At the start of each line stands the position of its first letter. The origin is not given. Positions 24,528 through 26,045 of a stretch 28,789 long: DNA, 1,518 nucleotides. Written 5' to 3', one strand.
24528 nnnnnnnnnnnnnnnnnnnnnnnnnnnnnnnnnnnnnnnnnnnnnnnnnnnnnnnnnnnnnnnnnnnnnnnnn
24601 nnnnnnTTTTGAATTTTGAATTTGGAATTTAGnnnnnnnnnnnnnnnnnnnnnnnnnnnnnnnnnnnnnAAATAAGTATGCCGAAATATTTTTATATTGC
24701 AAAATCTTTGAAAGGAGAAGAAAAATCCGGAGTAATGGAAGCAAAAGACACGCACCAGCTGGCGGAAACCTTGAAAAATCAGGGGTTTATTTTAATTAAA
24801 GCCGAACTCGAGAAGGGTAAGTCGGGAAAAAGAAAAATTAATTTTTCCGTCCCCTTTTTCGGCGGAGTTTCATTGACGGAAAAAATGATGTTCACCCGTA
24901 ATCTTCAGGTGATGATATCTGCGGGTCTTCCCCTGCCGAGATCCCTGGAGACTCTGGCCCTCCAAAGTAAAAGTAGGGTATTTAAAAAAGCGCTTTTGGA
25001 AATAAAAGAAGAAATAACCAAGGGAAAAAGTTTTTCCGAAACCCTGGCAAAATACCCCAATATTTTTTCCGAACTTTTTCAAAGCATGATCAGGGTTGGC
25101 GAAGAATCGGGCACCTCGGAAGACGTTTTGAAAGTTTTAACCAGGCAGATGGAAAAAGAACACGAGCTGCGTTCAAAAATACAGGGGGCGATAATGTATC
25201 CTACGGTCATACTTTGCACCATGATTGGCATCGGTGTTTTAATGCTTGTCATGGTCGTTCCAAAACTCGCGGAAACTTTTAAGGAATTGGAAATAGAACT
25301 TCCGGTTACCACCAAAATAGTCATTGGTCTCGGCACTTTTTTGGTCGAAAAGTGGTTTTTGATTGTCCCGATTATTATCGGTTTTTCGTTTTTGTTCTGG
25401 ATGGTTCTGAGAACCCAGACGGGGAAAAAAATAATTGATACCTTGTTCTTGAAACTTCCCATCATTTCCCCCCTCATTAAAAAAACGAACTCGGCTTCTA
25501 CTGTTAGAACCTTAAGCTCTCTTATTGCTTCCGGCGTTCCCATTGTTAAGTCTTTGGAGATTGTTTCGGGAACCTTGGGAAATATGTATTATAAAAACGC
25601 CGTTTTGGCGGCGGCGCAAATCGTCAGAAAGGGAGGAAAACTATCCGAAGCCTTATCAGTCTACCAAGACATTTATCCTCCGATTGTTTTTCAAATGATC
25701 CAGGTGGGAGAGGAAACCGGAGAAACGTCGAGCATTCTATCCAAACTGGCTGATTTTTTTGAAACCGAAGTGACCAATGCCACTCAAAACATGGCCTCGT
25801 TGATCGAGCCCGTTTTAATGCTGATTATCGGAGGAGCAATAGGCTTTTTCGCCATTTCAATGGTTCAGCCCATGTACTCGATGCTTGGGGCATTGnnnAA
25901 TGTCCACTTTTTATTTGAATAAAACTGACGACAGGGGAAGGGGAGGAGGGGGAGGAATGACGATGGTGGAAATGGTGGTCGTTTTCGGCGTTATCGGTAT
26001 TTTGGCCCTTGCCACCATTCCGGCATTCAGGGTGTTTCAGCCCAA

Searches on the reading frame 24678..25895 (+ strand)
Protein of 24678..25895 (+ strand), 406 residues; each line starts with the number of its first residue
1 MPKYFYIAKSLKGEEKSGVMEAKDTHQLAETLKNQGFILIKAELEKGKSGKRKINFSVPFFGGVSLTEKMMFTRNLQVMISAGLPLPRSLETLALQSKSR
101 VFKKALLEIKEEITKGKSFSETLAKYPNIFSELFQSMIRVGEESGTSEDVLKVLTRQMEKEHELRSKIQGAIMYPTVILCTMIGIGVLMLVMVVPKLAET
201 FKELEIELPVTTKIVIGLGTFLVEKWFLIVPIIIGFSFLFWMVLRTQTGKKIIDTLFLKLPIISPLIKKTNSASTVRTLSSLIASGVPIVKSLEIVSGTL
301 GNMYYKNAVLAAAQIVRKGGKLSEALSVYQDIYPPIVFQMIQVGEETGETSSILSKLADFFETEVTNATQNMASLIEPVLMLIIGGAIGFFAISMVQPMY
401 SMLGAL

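Call 62: search_protein_families(library=pfam, max_evalue=0.00001, proteins=[window:24678-25895:+])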
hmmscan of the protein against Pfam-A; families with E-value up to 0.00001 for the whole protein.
window:24678-25895:+ (406 aa): 1 family
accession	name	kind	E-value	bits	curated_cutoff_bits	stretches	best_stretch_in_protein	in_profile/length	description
PF00482.28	T2SSF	-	1.9e-58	196.3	25.2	2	72-195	1-125/125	Type II secretion system (T2SS), protein F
